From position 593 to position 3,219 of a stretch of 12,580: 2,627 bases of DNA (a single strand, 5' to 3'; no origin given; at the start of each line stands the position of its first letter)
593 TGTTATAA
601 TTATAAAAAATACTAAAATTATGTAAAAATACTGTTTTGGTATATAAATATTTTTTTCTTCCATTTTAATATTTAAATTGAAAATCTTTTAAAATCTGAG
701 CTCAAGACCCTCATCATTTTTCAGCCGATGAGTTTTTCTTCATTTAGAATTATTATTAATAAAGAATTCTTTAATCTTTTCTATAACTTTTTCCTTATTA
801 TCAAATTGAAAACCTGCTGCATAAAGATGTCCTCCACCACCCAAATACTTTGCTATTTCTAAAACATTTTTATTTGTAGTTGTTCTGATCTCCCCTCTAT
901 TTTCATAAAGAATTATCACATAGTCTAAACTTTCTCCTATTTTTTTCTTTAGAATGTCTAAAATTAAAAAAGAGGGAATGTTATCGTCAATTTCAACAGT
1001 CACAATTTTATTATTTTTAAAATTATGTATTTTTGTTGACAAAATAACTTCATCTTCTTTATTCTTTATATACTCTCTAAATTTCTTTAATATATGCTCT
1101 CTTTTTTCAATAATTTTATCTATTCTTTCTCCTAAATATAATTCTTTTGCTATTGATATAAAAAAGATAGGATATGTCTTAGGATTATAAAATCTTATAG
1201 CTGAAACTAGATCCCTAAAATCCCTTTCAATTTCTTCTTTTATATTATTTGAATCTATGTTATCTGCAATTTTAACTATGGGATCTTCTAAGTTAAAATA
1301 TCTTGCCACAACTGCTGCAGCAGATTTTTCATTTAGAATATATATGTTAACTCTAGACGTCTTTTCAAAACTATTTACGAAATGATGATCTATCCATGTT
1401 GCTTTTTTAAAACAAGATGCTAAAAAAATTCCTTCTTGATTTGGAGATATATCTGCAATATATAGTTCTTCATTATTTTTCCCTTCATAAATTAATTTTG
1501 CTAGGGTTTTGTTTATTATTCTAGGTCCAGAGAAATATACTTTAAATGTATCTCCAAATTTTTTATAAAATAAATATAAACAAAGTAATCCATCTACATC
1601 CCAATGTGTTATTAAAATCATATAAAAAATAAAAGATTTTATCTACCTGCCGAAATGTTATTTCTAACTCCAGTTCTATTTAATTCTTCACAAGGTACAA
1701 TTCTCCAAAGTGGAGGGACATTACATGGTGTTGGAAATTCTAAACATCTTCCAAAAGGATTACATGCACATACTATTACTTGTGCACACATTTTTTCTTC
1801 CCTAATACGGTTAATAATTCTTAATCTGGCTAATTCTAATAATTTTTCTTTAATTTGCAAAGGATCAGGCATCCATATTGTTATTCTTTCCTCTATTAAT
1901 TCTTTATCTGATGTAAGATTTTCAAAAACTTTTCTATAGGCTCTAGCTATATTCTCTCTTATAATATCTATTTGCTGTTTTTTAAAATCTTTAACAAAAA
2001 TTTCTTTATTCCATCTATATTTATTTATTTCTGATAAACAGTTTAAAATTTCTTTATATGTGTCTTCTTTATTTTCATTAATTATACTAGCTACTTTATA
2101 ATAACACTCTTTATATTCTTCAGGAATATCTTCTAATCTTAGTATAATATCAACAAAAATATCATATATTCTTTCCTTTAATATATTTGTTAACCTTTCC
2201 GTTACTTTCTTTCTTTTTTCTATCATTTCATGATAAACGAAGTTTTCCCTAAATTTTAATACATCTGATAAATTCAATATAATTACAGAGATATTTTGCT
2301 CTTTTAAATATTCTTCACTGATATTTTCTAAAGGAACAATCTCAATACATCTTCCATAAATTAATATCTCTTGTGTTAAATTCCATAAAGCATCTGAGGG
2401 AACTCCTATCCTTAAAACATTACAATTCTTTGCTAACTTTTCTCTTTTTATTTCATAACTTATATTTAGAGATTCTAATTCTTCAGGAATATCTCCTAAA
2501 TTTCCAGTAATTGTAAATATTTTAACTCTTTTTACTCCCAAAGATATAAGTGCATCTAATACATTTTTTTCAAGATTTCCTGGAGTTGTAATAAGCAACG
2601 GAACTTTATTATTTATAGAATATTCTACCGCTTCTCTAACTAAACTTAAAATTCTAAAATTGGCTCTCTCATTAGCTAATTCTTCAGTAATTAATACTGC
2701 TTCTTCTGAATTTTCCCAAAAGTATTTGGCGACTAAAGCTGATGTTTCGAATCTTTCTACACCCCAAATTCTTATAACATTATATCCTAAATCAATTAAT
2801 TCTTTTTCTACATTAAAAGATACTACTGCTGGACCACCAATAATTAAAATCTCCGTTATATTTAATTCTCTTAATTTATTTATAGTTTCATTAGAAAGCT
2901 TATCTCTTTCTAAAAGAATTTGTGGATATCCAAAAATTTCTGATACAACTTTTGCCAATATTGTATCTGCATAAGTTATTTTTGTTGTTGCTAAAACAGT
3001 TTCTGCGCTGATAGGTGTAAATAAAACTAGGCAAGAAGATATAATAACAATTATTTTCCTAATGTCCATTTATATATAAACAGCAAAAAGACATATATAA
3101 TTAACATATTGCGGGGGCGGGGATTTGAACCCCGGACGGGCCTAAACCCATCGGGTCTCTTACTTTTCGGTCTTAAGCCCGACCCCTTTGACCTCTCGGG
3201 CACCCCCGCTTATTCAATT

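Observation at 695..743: Unannotated box C/D sRNA whose two guides both target the tRNA-Leu(UAA) in this window, predicting Um34 (wobble) and Um44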

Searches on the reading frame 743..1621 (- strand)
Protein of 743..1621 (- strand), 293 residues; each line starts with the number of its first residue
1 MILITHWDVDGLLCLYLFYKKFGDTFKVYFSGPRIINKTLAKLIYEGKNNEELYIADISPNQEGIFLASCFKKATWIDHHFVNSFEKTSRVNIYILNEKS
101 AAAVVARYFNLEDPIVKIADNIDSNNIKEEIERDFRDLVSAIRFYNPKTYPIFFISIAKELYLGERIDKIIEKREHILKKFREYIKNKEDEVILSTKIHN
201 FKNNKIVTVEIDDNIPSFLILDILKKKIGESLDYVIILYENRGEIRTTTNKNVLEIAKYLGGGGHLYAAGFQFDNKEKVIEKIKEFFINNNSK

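Call 8: find_encoding_contigs(protein=window:743-1621:-, flank=10000, max_places=10)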
Protein window:743-1621:- (293 aa): no gene with exactly this product is on record in the collection.

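Call 10: find_homologous_proteins(query=window:743-1621:-, max_evalue=0.00001)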
Query window:743-1621:- (293 aa): 48 proteins with E <= 0.00001 among 2329 candidates.
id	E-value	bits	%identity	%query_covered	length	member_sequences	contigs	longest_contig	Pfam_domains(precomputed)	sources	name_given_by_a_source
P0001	1.5e-177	607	94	100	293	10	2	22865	PF02272.25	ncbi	ncbi:MAG: DHHA1 domain-containing protein [Nanopusillaceae archaeon]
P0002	1.7e-152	525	79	99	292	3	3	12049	PF01368.28,PF02272.25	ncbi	ncbi:MAG: DHHA1 domain-containing protein [Nanopusillaceae archaeon]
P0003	3.1e-152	524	79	99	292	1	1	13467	PF01368.28,PF02272.25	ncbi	ncbi:MAG: DHHA1 domain-containing protein [Nanopusillaceae archaeon]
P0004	1.6e-120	420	66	97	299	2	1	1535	PF02272.25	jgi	-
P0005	4.7e-119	415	64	97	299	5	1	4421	-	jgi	-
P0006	8.9e-117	407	64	97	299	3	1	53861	-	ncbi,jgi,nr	ncbi:hypothetical protein BA065_02390 [Nanoarchaeota archaeon NZ13-N]|nr:MAG: hypothetical protein B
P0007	5.8e-115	401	61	99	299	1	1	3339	-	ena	-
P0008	1.1e-101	358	58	97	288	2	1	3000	PF01368.28,PF02272.25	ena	-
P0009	6.0e-96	339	55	99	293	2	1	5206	PF02272.25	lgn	-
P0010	8.3e-95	335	55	98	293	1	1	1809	PF02272.25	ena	-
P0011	3.6e-92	327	54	98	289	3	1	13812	PF02272.25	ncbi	-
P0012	2.8e-89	317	52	98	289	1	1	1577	PF02272.25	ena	-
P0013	2.6e-85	304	50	99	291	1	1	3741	PF02272.25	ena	-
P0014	1.4e-76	276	53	97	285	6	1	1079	PF01368.28,PF02272.25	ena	-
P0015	2.0e-76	275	52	97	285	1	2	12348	PF01368.28,PF02272.25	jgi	-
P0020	2.7e-75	271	52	97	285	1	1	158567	PF01368.28,PF02272.25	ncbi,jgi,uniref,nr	ncbi:putative phosphohydrolase (DHH superfamily) [Candidatus Nanobsidianus stetteri]|uniref:Putative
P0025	6.5e-71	257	49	97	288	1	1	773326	PF02272.25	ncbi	ncbi:hypothetical protein YN1_5720 [Nanoarchaeota archaeon]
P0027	6.9e-68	247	46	99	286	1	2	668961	PF01368.28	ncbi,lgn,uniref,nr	ncbi:phosphoesterase [Nanobdella aerobiophila]|uniref:Phosphoesterase n=1 Tax=Nanobdella aerobiophil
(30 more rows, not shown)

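Call 11: find_encoding_contigs(protein=P0001, flank=6000, max_places=2)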
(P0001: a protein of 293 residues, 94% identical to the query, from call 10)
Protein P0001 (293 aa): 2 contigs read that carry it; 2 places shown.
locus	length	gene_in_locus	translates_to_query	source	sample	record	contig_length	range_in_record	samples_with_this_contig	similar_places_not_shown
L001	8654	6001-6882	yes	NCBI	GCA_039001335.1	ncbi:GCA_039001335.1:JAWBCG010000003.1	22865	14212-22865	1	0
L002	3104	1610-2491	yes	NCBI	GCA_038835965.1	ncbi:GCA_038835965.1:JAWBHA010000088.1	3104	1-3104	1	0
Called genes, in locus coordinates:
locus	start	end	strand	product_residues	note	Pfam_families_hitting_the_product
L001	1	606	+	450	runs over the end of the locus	PF19295:SufBD_N, PF01458:SUFBD_core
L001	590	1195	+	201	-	PF01458:SUFBD_core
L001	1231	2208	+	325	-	PF00633:HHH (faint), PF11731:Cdd1, PF14520:HHH_5, PF21999:IMS_HHH_1 (weak), PF00154:RecA_N, PF08423:Rad51, PF13481:AAA_25 (weak), PF06745:ATPase (weak)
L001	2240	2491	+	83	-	PF05239:PRC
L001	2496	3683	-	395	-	PF01926:MMR_HSR1, PF02421:FeoB_N (weak), PF08438:YGR210-like_G4, PF02824:TGS (weak)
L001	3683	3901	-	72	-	PF01423:LSM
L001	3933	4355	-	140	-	PF01201:Ribosomal_S8e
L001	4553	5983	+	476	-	PF04122:CW_binding_2 (faint)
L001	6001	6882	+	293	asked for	PF02272:DHHA1 (weak)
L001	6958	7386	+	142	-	-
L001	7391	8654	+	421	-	PF02878:PGM_PMM_I, PF02879:PGM_PMM_II, PF02880:PGM_PMM_III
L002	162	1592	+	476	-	PF04122:CW_binding_2 (faint)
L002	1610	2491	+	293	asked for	PF02272:DHHA1 (weak)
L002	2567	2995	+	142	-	-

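Call 12: find_encoding_contigs(protein=P0002, flank=6000, max_places=2)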
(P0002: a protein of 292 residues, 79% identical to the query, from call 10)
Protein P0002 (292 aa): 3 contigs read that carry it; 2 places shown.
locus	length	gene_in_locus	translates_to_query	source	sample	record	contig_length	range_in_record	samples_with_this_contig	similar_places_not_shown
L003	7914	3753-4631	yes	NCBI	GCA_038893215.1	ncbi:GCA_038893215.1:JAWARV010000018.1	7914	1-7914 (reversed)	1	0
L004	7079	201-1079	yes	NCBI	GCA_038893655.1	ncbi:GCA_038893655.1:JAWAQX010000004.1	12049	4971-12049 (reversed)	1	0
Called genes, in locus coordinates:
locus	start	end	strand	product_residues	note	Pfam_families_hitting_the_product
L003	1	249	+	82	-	PF05239:PRC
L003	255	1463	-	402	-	PF01926:MMR_HSR1, PF02421:FeoB_N (faint), PF08438:YGR210-like_G4, PF02824:TGS (weak)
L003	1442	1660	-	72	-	PF01423:LSM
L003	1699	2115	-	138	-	PF01201:Ribosomal_S8e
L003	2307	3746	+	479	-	PF04122:CW_binding_2 (faint)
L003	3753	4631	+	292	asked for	PF01368:DHH (faint), PF02272:DHHA1 (weak)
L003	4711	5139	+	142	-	-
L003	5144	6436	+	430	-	PF02878:PGM_PMM_I, PF02879:PGM_PMM_II, PF02880:PGM_PMM_III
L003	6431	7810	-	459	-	PF03448:MgtE_N, PF00571:CBS (weak), PF01769:MgtE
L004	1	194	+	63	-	?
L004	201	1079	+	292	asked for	PF01368:DHH (faint), PF02272:DHHA1 (weak)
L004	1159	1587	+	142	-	-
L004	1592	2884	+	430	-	PF02878:PGM_PMM_I, PF02879:PGM_PMM_II, PF02880:PGM_PMM_III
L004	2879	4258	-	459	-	PF03448:MgtE_N, PF00571:CBS (weak), PF01769:MgtE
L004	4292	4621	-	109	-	-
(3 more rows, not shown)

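Call 13: find_encoding_contigs(protein=P0006, flank=6000, max_places=2)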
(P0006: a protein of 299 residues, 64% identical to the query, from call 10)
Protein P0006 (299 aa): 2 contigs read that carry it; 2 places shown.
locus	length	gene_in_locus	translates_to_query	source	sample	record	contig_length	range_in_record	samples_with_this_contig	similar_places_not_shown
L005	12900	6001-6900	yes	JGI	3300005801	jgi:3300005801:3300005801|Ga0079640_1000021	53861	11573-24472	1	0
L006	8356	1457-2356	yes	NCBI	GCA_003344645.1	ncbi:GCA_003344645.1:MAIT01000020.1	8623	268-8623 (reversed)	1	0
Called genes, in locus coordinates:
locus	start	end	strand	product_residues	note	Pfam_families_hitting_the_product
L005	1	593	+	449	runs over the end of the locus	PF19295:SufBD_N, PF01458:SUFBD_core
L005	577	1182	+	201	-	PF01458:SUFBD_core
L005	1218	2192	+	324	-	PF10391:DNA_pol_lambd_f (faint), PF11731:Cdd1 (weak), PF14520:HHH_5, PF21999:IMS_HHH_1 (weak), PF00154:RecA_N, PF08423:Rad51, PF13481:AAA_25, PF06745:ATPase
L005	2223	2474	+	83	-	PF05239:PRC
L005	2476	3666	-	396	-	PF01926:MMR_HSR1, PF02421:FeoB_N (weak), PF08438:YGR210-like_G4, PF02824:TGS (weak)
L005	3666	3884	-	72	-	PF01423:LSM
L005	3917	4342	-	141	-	PF01201:Ribosomal_S8e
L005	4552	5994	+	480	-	PF04122:CW_binding_2 (faint)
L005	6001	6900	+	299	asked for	-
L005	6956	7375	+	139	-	-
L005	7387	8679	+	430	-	PF02878:PGM_PMM_I, PF02879:PGM_PMM_II, PF02880:PGM_PMM_III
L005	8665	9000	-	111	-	-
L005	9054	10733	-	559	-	PF27713:UCP018868 (faint), PF00437:T2SSE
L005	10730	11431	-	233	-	PF06745:ATPase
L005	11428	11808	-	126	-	-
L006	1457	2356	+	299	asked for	-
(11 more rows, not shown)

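Call 14: find_encoding_contigs(protein=P0020, flank=6000, max_places=2)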
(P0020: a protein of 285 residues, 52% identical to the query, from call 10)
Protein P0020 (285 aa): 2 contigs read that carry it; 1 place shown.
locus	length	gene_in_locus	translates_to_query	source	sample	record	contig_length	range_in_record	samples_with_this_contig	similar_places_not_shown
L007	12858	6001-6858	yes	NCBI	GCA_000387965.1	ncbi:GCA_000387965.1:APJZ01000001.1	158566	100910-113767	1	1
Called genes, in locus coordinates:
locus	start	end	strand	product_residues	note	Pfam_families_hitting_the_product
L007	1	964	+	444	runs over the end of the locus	PF01336:tRNA_anti-codon, PF00152:tRNA-synt_2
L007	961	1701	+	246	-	PF00588:SpoU_methylase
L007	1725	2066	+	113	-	PF01198:Ribosomal_L31e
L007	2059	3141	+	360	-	PF02005:TRM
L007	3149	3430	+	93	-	-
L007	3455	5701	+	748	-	PF00270:DEAD, PF04851:ResIII, PF21210:RNA_helicase_helical, PF00271:Helicase_C, PF02732:ERCC4, PF12826:HHH_2 (faint), PF14520:HHH_5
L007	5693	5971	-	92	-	-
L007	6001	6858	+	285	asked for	PF01368:DHH (weak), PF02272:DHHA1 (weak)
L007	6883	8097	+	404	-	PF04122:CW_binding_2 (faint)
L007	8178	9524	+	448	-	-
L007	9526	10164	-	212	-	PF08534:Redoxin, PF00578:AhpC-TSA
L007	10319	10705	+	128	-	-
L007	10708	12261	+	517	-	PF13632:Glyco_trans_2_3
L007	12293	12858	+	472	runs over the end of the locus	PF00303:Thymidylat_synt, PF14251:PterinBD-DUF4346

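Call 33: find_encoding_contigs(protein=P0011, flank=6000, max_places=1)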
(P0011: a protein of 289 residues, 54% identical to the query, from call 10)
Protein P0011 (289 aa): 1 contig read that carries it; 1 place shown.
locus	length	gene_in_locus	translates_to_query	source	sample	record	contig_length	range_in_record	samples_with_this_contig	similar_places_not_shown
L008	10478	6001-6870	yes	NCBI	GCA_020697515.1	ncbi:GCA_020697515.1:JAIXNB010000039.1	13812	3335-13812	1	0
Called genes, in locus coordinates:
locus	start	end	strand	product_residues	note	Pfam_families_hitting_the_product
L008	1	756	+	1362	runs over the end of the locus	?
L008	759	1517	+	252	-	PF00590:TP_methylase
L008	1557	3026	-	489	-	PF22025:ThiI_fer, PF02926:THUMP, PF02568:ThiI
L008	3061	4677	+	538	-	PF04122:CW_binding_2 (faint)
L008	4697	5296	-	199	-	PF05175:MTS, PF10294:Methyltransf_16, PF06325:PrmA, PF13847:Methyltransf_31, PF13649:Methyltransf_25 (weak)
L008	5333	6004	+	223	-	PF13207:AAA_17 (weak)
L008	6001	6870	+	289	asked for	PF02272:DHHA1 (weak)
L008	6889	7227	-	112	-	-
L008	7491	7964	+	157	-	PF05014:Nuc_deoxyrib_tr (weak)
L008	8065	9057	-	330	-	-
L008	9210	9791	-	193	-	PF01949:Endo_dU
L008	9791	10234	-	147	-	PF26602:HVO_2718_N, PF01381:HTH_3, PF12844:HTH_19, PF13413:HTH_25 (faint), PF13560:HTH_31 (weak)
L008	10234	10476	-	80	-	?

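Call 34: find_encoding_contigs(protein=P0025, flank=10000, max_places=1)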
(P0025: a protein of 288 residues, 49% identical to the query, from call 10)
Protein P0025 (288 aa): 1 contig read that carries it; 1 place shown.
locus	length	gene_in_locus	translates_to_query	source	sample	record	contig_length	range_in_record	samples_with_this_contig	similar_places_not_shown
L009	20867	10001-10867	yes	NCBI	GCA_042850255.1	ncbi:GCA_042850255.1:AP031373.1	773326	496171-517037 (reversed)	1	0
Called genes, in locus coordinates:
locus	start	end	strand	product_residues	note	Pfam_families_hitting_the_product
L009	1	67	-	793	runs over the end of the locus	PF02359:CDC48_N, PF02933:CDC48_2, PF05496:RuvB_N (weak), PF13191:AAA_16 (weak), PF00004:AAA, PF17862:AAA_lid_3, PF00004:AAA, PF17862:AAA_lid_3, +24 more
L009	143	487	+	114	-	-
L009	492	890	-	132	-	PF00380:Ribosomal_S9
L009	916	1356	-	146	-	PF00572:Ribosomal_L13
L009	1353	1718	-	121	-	PF17135:Ribosomal_L18 (weak), PF00828:Ribosomal_L27A (weak)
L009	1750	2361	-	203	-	PF06559:DCD_N, PF22769:DCD, PF00692:dUTPase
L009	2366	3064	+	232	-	PF00730:HhH-GPD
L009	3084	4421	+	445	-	PF01336:tRNA_anti-codon, PF00152:tRNA-synt_2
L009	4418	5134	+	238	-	PF00588:SpoU_methylase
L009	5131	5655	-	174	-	PF01613:Flavin_Reduct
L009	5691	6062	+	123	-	PF01198:Ribosomal_L31e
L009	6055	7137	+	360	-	PF02005:TRM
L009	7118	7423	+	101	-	-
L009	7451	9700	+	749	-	PF00270:DEAD, PF04851:ResIII, PF21210:RNA_helicase_helical, PF00271:Helicase_C, PF02732:ERCC4, PF14520:HHH_5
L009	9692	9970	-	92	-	-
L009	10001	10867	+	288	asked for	PF02272:DHHA1 (weak)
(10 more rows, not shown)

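Call 35: find_encoding_contigs(protein=P0027, flank=10000, max_places=1)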
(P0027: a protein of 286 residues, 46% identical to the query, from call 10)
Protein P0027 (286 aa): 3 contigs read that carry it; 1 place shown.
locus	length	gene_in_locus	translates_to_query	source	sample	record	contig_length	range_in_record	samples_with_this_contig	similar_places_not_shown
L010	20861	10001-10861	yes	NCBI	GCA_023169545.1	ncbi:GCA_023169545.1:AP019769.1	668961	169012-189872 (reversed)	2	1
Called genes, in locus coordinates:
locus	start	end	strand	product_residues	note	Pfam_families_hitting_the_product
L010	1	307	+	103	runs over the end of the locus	-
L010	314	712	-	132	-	PF00380:Ribosomal_S9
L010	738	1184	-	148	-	PF00572:Ribosomal_L13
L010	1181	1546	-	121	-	PF17135:Ribosomal_L18, PF00828:Ribosomal_L27A (weak)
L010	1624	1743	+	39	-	-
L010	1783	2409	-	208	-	PF06559:DCD_N (weak), PF22769:DCD, PF00692:dUTPase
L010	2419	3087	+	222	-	-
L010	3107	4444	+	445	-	PF01336:tRNA_anti-codon, PF00152:tRNA-synt_2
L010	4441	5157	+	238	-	PF00588:SpoU_methylase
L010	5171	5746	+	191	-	PF00561:Abhydrolase_1, PF12146:Hydrolase_4, PF12697:Abhydrolase_6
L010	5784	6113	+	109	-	PF01198:Ribosomal_L31e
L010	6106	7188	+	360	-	PF02005:TRM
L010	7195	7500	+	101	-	-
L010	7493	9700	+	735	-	PF00270:DEAD, PF04851:ResIII, PF21210:RNA_helicase_helical, PF00271:Helicase_C, PF02732:ERCC4, PF14520:HHH_5 (weak)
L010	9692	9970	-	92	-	-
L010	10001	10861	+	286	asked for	PF01368:DHH (faint)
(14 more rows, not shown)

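Call 36: find_encoding_contigs(protein=P0009, flank=6000, max_places=1)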
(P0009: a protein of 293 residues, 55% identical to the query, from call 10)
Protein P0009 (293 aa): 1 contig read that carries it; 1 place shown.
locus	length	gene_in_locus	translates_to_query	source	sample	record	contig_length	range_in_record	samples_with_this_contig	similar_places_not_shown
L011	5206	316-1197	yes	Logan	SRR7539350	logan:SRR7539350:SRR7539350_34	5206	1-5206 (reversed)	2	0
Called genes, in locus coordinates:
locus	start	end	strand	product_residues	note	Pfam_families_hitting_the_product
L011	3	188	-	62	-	?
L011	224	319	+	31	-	-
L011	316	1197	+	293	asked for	PF02272:DHHA1 (weak)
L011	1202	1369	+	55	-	-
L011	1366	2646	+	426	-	PF02878:PGM_PMM_I, PF02879:PGM_PMM_II, PF02880:PGM_PMM_III, PF00408:PGM_PMM_IV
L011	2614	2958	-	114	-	-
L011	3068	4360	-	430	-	PF00579:tRNA-synt_1b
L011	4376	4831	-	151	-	-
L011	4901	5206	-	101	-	?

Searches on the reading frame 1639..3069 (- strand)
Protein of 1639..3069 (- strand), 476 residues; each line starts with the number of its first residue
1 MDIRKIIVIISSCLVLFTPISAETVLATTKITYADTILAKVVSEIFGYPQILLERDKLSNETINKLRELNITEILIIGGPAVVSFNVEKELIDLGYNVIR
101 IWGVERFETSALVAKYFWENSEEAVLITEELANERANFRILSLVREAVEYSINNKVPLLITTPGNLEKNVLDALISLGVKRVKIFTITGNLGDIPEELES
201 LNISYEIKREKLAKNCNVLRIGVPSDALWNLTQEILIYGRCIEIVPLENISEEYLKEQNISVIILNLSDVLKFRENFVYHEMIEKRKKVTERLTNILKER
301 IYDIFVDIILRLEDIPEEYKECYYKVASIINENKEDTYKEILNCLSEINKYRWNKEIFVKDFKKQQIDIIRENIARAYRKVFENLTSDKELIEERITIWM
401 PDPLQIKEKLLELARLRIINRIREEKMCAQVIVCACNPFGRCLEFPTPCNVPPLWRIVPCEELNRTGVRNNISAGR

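Call 48: search_protein_families(library=pfam, proteins=[window:1639-3069:-], max_evalue=0.01)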
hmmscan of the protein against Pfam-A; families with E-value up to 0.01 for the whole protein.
window:1639-3069:- (476 aa): 1 family
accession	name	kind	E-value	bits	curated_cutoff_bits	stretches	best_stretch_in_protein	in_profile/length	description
PF04122.17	CW_binding_2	-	1.5e-08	35.5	24.9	0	100-198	1-72/73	Cell wall binding domain 2 (CWB2)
